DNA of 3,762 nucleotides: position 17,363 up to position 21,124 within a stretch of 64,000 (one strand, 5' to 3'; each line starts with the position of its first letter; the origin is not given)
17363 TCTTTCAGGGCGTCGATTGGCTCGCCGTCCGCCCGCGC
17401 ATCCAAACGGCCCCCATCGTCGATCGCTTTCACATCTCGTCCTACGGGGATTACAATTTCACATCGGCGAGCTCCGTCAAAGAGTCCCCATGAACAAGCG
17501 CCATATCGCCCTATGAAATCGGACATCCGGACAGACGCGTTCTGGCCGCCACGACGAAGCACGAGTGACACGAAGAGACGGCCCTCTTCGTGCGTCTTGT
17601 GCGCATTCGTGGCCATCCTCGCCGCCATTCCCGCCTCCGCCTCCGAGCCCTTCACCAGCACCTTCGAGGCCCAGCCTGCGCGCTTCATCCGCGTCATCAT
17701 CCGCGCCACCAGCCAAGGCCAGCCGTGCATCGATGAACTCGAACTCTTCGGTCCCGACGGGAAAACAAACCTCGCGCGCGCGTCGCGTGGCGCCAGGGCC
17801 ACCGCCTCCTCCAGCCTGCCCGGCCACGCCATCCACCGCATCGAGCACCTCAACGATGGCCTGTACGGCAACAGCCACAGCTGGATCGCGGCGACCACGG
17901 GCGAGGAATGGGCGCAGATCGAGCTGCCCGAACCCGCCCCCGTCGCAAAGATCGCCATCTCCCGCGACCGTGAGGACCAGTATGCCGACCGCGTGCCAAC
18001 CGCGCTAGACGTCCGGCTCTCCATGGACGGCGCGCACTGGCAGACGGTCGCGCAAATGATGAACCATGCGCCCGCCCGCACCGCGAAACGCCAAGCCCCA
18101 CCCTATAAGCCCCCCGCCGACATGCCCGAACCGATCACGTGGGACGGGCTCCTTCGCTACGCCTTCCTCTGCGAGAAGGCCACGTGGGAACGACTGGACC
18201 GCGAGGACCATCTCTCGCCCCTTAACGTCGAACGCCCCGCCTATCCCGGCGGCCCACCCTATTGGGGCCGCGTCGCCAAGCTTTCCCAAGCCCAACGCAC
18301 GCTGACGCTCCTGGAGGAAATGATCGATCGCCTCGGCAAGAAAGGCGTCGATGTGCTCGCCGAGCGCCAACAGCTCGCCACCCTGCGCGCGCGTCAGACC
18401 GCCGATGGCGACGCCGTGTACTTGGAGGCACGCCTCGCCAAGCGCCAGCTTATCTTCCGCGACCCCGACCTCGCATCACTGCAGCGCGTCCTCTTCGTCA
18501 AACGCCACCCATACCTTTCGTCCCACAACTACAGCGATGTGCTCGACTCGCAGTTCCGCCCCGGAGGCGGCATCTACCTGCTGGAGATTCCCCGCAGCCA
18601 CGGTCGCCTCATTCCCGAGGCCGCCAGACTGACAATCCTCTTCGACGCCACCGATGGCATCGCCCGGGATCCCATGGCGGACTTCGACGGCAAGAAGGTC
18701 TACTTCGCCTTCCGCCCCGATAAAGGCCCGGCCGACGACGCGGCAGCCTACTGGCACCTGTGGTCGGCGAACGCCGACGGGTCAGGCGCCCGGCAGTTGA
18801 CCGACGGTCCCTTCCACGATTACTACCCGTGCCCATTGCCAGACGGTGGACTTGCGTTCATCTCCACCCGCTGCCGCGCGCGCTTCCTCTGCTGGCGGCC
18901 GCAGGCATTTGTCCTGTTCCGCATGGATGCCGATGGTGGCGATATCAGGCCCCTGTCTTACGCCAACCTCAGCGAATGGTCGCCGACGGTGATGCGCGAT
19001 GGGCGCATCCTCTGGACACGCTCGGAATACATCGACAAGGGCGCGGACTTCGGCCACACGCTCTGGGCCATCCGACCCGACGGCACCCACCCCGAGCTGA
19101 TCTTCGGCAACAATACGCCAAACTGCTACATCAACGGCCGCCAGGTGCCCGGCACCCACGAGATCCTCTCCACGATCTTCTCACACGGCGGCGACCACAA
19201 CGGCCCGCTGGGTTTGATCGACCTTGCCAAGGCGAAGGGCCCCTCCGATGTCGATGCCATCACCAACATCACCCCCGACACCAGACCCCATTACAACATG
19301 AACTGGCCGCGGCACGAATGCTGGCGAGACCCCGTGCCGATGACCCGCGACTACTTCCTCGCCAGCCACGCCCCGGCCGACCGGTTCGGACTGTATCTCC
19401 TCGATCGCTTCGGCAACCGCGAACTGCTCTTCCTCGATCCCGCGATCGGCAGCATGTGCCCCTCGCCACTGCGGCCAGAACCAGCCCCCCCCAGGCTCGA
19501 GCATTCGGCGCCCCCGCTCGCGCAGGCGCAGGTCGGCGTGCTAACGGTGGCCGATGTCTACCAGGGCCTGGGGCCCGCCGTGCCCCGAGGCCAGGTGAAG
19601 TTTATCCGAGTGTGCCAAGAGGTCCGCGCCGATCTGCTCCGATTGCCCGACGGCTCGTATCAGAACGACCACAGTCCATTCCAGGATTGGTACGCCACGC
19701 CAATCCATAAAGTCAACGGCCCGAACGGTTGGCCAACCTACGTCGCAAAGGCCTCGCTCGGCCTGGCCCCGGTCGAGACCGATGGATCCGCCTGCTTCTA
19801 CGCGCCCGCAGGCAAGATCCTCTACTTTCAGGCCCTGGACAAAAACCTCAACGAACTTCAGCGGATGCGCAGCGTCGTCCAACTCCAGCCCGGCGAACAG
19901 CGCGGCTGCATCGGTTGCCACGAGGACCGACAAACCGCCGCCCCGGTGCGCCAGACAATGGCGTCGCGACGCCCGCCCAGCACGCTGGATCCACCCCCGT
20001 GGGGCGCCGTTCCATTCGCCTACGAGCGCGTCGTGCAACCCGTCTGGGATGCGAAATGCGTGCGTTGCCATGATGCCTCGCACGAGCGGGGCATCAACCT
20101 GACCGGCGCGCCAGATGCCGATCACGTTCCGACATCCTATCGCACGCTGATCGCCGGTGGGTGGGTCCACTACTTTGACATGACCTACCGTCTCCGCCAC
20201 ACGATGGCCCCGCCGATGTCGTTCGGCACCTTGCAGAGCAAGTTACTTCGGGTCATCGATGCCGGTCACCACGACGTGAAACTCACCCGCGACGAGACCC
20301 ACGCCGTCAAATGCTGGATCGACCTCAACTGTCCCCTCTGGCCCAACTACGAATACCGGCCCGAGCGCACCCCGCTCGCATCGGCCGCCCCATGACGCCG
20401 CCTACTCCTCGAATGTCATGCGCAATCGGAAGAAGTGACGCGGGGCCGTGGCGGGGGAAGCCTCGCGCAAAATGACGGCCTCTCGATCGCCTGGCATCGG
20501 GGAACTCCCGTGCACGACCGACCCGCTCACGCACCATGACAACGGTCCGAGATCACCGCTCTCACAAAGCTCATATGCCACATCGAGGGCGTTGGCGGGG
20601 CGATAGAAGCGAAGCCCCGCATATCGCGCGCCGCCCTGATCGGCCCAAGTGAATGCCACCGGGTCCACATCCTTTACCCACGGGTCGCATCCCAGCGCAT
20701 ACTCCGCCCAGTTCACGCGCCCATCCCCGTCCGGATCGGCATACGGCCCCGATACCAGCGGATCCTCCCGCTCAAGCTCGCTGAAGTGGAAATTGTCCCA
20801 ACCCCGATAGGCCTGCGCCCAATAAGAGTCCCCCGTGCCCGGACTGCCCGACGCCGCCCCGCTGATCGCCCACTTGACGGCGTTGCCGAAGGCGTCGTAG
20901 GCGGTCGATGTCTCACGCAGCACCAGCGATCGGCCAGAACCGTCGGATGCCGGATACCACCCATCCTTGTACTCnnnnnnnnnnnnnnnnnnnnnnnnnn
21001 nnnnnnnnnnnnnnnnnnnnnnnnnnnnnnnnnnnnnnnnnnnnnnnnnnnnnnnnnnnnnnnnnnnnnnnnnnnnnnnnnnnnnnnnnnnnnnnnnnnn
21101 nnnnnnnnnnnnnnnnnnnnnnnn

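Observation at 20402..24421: Large secreted CotH-kinase-family protein bracketed by two lamin-tail domains, convergent on the heme-propeller operon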

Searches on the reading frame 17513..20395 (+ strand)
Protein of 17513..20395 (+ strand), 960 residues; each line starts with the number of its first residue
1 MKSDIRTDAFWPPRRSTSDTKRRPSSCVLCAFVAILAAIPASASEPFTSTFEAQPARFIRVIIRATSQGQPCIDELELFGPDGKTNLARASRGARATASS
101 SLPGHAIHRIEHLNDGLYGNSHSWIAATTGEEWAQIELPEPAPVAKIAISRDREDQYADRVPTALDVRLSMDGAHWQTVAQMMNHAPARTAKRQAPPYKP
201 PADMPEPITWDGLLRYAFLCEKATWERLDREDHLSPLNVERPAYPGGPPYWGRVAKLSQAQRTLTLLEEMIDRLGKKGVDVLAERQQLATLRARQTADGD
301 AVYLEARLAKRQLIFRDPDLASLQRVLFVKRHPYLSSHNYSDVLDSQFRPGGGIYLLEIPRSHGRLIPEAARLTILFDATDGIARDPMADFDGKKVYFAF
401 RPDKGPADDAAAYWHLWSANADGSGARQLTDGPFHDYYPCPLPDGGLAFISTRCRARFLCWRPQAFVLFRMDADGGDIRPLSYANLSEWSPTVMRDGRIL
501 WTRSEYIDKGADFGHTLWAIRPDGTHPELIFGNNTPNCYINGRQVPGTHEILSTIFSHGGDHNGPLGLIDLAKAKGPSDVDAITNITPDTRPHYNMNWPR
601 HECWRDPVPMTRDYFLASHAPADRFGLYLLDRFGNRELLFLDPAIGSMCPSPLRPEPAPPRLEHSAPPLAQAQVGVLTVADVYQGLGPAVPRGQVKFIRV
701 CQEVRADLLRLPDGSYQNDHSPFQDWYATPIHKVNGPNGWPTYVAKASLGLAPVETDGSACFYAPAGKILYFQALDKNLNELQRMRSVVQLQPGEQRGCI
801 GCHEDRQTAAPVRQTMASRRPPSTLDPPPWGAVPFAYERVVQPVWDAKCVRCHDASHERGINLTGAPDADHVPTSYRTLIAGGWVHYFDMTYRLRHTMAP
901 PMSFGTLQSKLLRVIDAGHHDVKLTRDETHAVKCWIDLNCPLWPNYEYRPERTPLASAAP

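Call 10: search_protein_families(library=pfam, proteins=[window:17513-20395:+], max_evalue=0.01)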
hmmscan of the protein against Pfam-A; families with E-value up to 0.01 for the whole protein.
window:17513-20395:+ (960 aa): 3 families
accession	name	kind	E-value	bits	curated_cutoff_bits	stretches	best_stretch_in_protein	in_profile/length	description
PF18582.6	HZS_alpha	-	7e-20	71.8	26.6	1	693-804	1-98/98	Hydrazine synthase alpha subunit middle domain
PF00754.31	F5_F8_type_C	-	1.1e-07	32.4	28.2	1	96-186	2-90/127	F5/8 type C domain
PF22633.2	F5_F8_type_C_2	-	0.00055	20.9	27.8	1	114-190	3-76/91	NedA-like, galactose-binding domain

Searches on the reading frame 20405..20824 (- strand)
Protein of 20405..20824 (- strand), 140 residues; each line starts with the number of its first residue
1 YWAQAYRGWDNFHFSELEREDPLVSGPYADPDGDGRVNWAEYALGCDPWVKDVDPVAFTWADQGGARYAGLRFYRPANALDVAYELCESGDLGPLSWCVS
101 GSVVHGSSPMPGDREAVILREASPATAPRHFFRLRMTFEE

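Call 59: find_homologous_proteins(query=A4, max_evalue=0.001)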
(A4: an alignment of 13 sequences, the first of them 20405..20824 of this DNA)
Query A4 (13 sequences) (140 aa, profile of the alignment): 52 proteins with E <= 0.001 among 1312 candidates.
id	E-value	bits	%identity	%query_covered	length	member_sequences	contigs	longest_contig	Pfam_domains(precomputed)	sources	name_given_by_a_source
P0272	9.5e-47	176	58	98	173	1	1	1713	-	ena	-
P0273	5.0e-46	174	56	99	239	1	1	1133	-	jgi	jgi:hypothetical protein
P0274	3.7e-45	171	55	97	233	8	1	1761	-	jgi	jgi:hypothetical protein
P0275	3.4e-33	133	45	97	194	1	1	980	-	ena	-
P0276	1.8e-30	124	49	96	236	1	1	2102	-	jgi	jgi:hypothetical protein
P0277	3.4e-30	123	34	78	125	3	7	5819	-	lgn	-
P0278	1.3e-24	105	38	92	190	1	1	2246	-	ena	-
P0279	3.3e-24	103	26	88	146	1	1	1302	-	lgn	-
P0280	5.9e-21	93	35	96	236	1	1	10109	-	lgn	-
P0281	1.7e-20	91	35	96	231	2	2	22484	-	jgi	jgi:hypothetical protein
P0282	1.6e-18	85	35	99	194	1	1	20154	-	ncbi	-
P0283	1.7e-18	85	36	74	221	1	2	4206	-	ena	-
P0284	2.4e-18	84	36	93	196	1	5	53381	-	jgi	jgi:hypothetical protein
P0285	1.1e-16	79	38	91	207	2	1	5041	-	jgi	jgi:hypothetical protein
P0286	1.2e-16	79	31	95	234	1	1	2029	-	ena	-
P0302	2.1e-9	55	53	32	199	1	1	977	PF18884.6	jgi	jgi:hypothetical protein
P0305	2.7e-8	52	47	26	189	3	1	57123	PF18884.6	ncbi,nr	ncbi:MAG TPA: hypothetical protein VL171_00365, partial [Verrucomicrobiae bacterium]|nr:hypothetical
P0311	1.1e-6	47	50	19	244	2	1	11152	PF18884.6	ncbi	ncbi:MAG: hypothetical protein WCK77_21095 [Verrucomicrobiota bacterium]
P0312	3.0e-6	45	57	20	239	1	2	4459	PF18884.6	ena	-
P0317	1.9e-4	39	48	18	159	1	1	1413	PF18884.6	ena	-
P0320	3.2e-4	39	50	20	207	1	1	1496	PF18884.6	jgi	jgi:hypothetical protein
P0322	4.7e-4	38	31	76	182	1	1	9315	PF18884.6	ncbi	ncbi:MAG: thrombospondin type 3 repeat-containing protein, partial [Luteolibacter sp.]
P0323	7.0e-4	38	52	21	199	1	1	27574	PF18884.6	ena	-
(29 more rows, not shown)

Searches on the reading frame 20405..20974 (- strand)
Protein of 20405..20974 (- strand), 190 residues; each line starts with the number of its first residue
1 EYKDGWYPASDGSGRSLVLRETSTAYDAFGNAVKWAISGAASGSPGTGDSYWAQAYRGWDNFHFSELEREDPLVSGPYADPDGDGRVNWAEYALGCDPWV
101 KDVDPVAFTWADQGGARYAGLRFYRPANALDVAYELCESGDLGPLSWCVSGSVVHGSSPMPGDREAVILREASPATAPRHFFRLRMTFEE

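Call 13: search_protein_families(library=pfam, proteins=[window:20405-20974:-], max_evalue=1)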
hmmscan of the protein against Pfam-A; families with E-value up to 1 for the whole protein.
seq(190 aa): 1 family
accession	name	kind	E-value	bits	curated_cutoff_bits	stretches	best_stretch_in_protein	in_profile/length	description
PF00036.39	EF-hand_1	-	0.25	11.4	25.4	1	79-92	9-22/29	EF hand domain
